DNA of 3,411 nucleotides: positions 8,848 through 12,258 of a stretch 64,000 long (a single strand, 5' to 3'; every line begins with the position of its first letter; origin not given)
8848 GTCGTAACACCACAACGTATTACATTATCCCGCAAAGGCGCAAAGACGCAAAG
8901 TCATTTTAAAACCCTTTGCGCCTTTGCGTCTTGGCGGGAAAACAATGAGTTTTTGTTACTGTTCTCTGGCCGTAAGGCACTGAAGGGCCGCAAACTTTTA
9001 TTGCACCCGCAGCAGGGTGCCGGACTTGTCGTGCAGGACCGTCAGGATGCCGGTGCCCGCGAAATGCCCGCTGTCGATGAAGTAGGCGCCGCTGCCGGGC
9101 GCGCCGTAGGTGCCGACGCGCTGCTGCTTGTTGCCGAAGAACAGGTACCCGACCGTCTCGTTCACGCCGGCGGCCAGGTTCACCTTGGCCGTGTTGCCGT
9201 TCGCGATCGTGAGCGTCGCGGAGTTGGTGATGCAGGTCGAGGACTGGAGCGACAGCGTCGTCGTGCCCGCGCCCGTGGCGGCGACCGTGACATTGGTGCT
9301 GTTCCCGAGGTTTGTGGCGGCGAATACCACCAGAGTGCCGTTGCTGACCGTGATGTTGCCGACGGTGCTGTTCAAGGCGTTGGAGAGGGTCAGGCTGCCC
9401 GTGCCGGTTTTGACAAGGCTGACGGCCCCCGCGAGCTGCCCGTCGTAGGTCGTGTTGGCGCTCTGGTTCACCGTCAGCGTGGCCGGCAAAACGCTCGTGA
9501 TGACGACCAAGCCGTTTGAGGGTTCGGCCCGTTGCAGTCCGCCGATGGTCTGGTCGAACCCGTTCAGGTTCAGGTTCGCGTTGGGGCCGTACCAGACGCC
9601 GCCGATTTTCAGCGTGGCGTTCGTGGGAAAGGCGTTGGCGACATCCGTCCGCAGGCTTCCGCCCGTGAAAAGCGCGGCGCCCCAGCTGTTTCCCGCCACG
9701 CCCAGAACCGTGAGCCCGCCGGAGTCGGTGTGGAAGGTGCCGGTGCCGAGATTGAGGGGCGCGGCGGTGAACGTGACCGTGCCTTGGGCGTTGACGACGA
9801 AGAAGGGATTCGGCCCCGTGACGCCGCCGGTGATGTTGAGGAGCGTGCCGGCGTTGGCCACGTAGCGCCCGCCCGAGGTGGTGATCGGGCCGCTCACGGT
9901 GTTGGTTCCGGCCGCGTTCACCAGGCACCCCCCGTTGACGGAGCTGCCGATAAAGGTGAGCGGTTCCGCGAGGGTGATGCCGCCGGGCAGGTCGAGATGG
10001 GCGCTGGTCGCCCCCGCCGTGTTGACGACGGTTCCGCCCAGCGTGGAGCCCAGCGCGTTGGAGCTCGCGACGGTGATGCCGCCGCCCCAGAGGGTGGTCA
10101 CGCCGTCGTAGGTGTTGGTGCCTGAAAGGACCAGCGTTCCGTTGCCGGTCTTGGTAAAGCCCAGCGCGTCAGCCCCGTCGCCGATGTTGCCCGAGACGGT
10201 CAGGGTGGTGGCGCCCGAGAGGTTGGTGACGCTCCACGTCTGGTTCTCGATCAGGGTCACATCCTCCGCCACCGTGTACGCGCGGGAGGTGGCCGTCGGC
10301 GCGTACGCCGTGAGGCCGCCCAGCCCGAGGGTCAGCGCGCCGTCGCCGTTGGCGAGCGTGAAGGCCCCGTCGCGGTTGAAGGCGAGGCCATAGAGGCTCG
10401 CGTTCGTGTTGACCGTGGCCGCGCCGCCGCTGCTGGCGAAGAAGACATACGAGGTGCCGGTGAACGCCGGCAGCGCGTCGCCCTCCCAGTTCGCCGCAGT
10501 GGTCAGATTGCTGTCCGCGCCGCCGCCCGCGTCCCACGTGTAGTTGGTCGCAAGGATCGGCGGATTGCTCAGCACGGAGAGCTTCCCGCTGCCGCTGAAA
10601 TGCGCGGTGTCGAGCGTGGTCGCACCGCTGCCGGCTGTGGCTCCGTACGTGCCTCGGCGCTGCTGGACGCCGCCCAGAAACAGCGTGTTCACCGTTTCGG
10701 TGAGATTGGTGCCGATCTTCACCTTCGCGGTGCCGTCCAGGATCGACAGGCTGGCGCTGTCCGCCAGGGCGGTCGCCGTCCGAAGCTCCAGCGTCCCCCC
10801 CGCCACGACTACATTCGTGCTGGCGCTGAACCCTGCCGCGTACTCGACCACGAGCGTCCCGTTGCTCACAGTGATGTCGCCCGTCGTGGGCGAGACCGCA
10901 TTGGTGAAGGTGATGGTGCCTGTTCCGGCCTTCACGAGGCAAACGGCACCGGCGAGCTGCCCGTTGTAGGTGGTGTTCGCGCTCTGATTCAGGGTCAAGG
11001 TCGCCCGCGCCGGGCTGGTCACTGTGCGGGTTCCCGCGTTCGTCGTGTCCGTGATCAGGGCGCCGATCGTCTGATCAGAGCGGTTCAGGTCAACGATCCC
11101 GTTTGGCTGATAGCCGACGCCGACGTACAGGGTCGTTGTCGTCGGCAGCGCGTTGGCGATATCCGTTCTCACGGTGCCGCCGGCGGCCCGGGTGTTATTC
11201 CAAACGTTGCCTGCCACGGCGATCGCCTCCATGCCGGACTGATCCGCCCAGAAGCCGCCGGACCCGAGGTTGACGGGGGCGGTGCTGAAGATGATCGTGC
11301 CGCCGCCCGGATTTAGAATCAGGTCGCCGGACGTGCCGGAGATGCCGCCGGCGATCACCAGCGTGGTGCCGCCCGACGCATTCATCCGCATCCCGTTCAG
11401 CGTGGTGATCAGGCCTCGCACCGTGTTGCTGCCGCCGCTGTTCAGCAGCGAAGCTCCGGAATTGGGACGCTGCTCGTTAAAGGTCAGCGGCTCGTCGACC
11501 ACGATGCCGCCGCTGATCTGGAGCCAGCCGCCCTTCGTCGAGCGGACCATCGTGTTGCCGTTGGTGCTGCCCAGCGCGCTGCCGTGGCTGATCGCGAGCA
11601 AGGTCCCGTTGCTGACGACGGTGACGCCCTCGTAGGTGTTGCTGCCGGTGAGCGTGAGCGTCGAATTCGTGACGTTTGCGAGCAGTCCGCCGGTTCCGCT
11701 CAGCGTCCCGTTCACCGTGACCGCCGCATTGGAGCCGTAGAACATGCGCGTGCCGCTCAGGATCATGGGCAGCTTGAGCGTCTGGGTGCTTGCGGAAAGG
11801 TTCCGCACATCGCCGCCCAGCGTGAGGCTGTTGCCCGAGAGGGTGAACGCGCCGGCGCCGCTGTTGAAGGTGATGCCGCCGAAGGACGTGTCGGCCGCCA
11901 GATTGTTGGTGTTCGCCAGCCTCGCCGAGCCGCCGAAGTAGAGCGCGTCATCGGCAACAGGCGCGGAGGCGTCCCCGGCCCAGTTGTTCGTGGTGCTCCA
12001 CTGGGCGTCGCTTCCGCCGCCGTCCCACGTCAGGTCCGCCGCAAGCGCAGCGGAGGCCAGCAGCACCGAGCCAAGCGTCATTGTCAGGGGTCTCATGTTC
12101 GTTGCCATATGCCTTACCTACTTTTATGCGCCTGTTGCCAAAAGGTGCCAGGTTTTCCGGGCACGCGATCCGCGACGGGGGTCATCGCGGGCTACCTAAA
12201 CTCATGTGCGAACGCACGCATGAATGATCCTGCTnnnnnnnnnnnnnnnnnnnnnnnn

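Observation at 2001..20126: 18-kb head-to-tail array of five giant PATR-repeat surface proteins with mosaic shared modules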

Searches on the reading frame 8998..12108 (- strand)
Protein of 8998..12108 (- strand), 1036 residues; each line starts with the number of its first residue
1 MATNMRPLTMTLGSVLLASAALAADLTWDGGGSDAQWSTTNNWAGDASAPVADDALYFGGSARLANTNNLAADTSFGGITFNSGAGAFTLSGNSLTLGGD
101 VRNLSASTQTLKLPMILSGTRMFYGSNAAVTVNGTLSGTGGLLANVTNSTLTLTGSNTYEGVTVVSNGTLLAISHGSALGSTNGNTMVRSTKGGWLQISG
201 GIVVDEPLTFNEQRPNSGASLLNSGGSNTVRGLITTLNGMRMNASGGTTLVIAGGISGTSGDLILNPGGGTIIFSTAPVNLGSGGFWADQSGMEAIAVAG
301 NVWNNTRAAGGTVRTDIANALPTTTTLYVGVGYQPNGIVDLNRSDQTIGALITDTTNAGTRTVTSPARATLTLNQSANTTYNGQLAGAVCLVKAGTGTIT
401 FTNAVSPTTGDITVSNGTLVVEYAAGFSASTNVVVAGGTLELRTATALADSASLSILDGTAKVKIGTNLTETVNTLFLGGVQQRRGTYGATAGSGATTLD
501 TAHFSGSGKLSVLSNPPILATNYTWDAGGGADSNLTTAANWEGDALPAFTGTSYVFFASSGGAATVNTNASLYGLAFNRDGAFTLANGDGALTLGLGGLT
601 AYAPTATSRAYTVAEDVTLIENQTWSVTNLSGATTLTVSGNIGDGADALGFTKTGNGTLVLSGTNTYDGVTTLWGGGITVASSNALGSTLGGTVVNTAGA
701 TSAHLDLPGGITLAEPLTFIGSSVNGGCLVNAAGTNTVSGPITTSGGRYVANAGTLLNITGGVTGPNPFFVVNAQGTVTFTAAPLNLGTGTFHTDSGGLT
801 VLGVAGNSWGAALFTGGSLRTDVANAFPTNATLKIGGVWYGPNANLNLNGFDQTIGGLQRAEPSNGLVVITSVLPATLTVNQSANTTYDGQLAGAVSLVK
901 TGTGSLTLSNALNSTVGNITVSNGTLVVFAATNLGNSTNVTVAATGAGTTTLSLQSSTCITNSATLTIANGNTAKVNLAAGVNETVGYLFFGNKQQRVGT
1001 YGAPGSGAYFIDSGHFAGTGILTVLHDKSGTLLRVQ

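Call 5: search_protein_families(library=pfam, proteins=[window:8998-12108:-], max_evalue=0.01)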
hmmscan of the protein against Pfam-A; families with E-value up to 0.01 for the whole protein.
window:8998-12108:- (1036 aa): 1 family
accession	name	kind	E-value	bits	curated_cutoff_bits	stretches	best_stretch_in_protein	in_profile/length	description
PF12951.13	PATR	-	2.6e-13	50.2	27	4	651-678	1-28/30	Passenger-associated-transport-repeat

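Call 6: search_protein_families(library=ncbifam, proteins=[window:8998-12108:-], max_evalue=0.01)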
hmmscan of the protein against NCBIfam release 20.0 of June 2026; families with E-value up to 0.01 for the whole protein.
window:8998-12108:- (1036 aa): 1 family
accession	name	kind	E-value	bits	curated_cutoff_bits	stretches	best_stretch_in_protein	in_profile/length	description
TIGR02601.1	autotrns_rpt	repeat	1.4e-12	47.1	19.85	4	650-680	1-31/32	beta strand repeat protein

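Call 21: find_related_loci(query=window:8998-12108:-, collection=genome_contigs, flank=10000)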
Query window:8998-12108:- (1036 aa) in genome_contigs; peptide patterns used: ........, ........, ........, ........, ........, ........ (x = any residue, [..] = any of these).
97 stretches matched a pattern; 1 encode a relative of the query (tblastn E <= 1e-3); 1 distinct loci.
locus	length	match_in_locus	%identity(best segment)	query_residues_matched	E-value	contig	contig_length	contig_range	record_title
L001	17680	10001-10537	30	82-264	8e-6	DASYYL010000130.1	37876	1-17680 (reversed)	MAG TPA_asm: Verrucomicrobiia bacterium isolate SMAG_U6334 k141_78555, whole genome shotgun sequence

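Call 58: predict_structure(alignment_id=A1)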
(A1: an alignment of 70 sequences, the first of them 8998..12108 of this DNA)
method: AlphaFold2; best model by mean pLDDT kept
length: 1036 residues; sequences in the alignment: 70
mean_pLDDT: 92.2   pTM: 0.65
mean pLDDT of the five models: 92.2, 91.7, 91.6, 91.0, 90.2
residues with pLDDT >= 90: 845; 70-90: 155; 50-70: 17; < 50: 19
segments of 3 or more residues with pLDDT < 50: 1-7, 16-21, 1032-1036
pLDDT, mean of each block of 10 residues (from residue 1): 42 49 82 93 90 92 92 95 93 96 95 96 92 96 94 96 94 96 93 96 97 91 97 95 96 93 93 97 94 96 96 97 97 95 98 93 98 97 97 98 94 98 94 97 95 97 96 96 93 91 96 90 88 92 92 91 93 94 94 94 86 96 90 89 89 95 95 94 94 88 91 95 79 96 92 96 89 93 93 88 95 91 96 90 94 96 88 97 93 96 92 88 93 90 85 94 94 91 96 94 96 95 87 46
secondary structure, 60 per line:
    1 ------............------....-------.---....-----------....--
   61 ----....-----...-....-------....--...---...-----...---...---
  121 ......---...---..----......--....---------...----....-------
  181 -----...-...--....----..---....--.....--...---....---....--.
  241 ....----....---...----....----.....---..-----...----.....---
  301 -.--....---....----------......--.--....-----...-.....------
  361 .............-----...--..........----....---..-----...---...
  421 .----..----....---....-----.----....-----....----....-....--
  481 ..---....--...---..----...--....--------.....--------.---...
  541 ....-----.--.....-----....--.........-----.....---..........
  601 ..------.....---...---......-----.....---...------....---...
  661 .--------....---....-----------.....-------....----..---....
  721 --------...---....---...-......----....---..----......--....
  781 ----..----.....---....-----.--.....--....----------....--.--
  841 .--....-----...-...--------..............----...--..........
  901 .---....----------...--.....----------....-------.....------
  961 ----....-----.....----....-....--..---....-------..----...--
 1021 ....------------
elements in order (helices of 4 or more, strands of 3 or more residues): H7-18 E25-28 E55-58 E65-68 E74-76 E78-81 E89-92 E95-97 E101-103 E109-111 E115-117 E121-126 E130-132 E142-147 E150-153 E163-165 E170-173 E186-188 E195-198 E208-211 E221-223 E227-230 E234-237 E240-244 E249-252 E256-258 E263-266 E271-275 E286-288 E293-297 E305-308 E312-315 E326-331 E337-340 E346-348 E350-354 E361-373 E379-381 E384-393 E398-401 E412-414 E418-421 E432-435 E439-442 E453-456 E462-465 E470-473 E475-478 E486-489 E504-506 E509-512 E521-525 E553-557 E563-566 E569-577 E583-587 E591-602 E609-613 E617-619 E623-628 E634-638 E642-644 E651-654 E658-661 E670-673 E677-680 E692-696 E704-707 E717-720 E729-731 E735-738 E742-744 E746-751 E756-759 E769-774 E777-780 E791-795 E799-802 E811-815 E818-821 E832-835 E844-847 E853-855 E857-859 E868-881 E886-888 E891-901 E905-908 E919-921 E924-928 E939-942 E950-954 E965-968 E974-978 E983-986 E988-991 E999-1002 E1016-1018 E1021-1024

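Call 61: fold_search(model_id=the predicted structure, library=pdb)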
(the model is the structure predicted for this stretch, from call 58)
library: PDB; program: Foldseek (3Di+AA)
matches with E <= 10: 47; with E <= 0.001: 0
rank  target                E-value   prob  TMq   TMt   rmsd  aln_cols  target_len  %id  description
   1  7koh_C                9.4e-03  0.57  0.12  0.19  19.0       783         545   12  Crystal structure of antigen 43 from Escherichia coli EDL933 (released 2022-03-09)
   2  7koh_D                1.0e-02  0.80  0.17  0.26  17.7       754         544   12  Crystal structure of antigen 43 from Escherichia coli EDL933 (released 2022-03-09)
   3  4kh3                  4.9e-02  0.38  0.14  0.23  15.9       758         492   13  Structure of a bacterial self-associating protein (released 2014-01-15)
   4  7koh_B                8.2e-02  0.30  0.15  0.22  17.3       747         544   13  Crystal structure of antigen 43 from Escherichia coli EDL933 (released 2022-03-09)
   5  7ko9                  1.5e-01  0.38  0.18  0.27  17.6       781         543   12  Crystal structure of antigen 43 from uropathogenic Escherichia coli UTI89 (released 2022-03-09)
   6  9mne_B                3.6e-01  0.08  0.12  0.12  26.1      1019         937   10  Crystal structure of enteropathogenic Escherichia coli EspC (released 2025-10-29)
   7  7koh_A                3.8e-01  0.16  0.16  0.24  16.9       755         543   11  Crystal structure of antigen 43 from Escherichia coli EDL933 (released 2022-03-09)
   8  3sze                  5.1e-01  0.09  0.12  0.13  26.9      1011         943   10  Crystal structure of the passenger domain of the E. coli autotransporter EspP (released 2011-10-12)
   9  7kob                  6.1e-01  0.38  0.17  0.35  10.4       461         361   15  Crystal structure of antigen 43b from Escherichia coli CFT073 (released 2022-03-09)
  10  8oq1                  9.7e-01  0.01  0.06  0.08  28.2       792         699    9  Crystal structure of tailspike depolymerase (APK14_gp49) from Acinetobacter phage vB_AbaP_APK14 (released 2023-06-07)
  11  4q1q_A                1.3e+00  0.15  0.11  0.29  13.0       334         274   14  Crystal structure of TibC-catalyzed hyper-glycosylated TibA55-350 fragment (released 2014-09-17)
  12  7o7t                  2.0e+00  0.02  0.09  0.12  35.1       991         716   10  Structure of the PL6 family alginate lyase Patl3640 from Pseudoalteromonas atlantica T6c in complex with 4-deoxy-L-eryth (released 2021-07-28)
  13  4om9                  2.1e+00  0.06  0.14  0.15  21.4       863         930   12  X-Ray Crystal Structure of the passenger domain of Plasmid encoded toxin, an Autrotansporter Enterotoxin from enteroaggr (released 2014-03-12)
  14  8jhh_A                2.1e+00  0.01  0.07  0.09  29.4       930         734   10  Glycoside hydrolase family 55 endo-beta-1,3-glucanase from Microdochium nivale (released 2024-04-03)
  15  3ak5_D                2.2e+00  0.04  0.11  0.11  24.4       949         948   12  Hemoglobin protease (Hbp) passenger missing domain-2 (released 2010-10-06)
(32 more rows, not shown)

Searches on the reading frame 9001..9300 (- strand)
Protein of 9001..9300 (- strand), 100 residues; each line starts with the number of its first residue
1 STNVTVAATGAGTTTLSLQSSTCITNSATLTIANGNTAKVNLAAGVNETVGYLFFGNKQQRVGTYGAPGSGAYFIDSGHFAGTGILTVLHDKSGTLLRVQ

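Call 76: search_protein_representatives(alignment_id=A3)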
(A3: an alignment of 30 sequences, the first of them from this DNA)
Query: 30 sequences, 98 profile positions. Proteins with E-value up to 0.001 (for the whole library): 2080; up to 1e-10: 446; up to 1e-30: 35. The best 150 are listed.
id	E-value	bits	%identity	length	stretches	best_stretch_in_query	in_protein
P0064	4.4e-64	229.0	-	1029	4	2-97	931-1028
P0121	1.7e-58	211.1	-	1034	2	1-98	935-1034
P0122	2.0e-57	207.7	-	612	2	1-98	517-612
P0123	4.7e-56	203.3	-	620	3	2-97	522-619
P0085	2.0e-55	201.3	-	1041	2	1-98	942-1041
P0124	1.8e-53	195.0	-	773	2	2-97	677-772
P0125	3.8e-50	184.4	-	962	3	5-86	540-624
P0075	1.3e-49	182.7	-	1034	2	2-97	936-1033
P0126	5.6e-49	180.6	-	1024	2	2-98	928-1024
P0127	5.5e-47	174.2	-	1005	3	2-98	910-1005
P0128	5.7e-46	171.0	-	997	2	2-98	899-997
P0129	3.4e-42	158.9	-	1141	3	3-86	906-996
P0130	7.4e-41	154.6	-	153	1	2-98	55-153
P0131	1.3e-40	153.8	-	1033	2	2-97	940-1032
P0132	1.9e-39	150.1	-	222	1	2-98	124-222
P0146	6.0e-33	129.2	-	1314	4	18-97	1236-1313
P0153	1.3e-30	121.8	-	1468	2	2-98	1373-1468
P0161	2.5e-29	117.6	-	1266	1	2-97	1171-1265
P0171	7.2e-27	109.7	-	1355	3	2-98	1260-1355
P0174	1.5e-26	108.7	-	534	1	2-97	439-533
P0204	6.9e-20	87.3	-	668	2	3-97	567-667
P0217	1.8e-18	82.8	-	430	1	6-94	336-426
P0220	2.4e-18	82.4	-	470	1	8-98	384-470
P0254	3.2e-16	75.6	-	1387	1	7-89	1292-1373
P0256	4.4e-16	75.1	-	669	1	3-89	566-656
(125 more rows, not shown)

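Call 99: search_protein_families(library=pfam, proteins=[P0146, P0153, P0161, P0171, P0254, P0204, P0256, P0174, P0217, P0220], max_evalue=0.0001)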
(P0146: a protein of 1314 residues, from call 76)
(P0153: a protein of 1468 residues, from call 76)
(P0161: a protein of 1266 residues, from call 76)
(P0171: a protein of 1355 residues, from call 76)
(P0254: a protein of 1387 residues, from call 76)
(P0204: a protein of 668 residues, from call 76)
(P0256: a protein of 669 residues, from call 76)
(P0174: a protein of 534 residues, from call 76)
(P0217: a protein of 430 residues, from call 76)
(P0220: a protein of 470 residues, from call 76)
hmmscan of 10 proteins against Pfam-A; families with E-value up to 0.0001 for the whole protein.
P0146 (1314 aa): 4 families
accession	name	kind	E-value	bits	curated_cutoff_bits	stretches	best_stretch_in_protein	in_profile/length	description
PF00041.27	fn3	-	4.4e-08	33.7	25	0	990-1030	47-82/84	Fibronectin type III domain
PF10162.14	G8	-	7e-07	29.6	22.9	0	418-470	2-47/124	G8 domain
PF25788.1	Ig_Rha78A_N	-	2e-06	28.4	27.4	0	989-1031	57-99/105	Rha78A-like, N-terminal immunoglobulin domain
PF14828.11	Amnionless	-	5.7e-06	25.8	30.4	0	411-466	9-63/442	Amnionless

P0153 (1468 aa): 1 family
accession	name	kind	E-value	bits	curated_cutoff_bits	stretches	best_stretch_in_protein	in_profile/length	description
PF12951.13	PATR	-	1e-22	80.3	27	3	854-883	1-30/30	Passenger-associated-transport-repeat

P0161 (1266 aa): 1 family
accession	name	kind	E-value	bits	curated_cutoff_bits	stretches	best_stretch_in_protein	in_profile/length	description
PF12951.13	PATR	-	2.7e-24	85.3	27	3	472-499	1-28/30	Passenger-associated-transport-repeat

P0171 (1355 aa): 1 family
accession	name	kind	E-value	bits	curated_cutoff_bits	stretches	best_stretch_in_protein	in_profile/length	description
PF12951.13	PATR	-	4.7e-40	135.7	27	7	746-775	1-30/30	Passenger-associated-transport-repeat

P0254 (1387 aa): 1 family
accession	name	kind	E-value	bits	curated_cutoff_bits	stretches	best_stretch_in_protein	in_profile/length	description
PF12951.13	PATR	-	7.5e-37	125.5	27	6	172-201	1-30/30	Passenger-associated-transport-repeat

P0204 (668 aa): 1 family
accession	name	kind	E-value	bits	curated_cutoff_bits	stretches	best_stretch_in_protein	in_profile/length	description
PF12951.13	PATR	-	1.2e-07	32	27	1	527-556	1-30/30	Passenger-associated-transport-repeat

P0256 (669 aa): 1 family
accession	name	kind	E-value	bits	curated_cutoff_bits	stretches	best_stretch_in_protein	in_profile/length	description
PF12951.13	PATR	-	3e-09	37.2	27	1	528-555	3-30/30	Passenger-associated-transport-repeat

P0174 (534 aa): 1 family
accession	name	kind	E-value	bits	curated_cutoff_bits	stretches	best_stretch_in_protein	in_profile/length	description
PF12951.13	PATR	-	1.3e-06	28.8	27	0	153-173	9-29/30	Passenger-associated-transport-repeat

P0217 (430 aa): 0 families

P0220 (470 aa): 1 family
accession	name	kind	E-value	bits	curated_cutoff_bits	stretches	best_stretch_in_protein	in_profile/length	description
PF12951.13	PATR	-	3.2e-09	37.1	27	1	369-391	8-30/30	Passenger-associated-transport-repeat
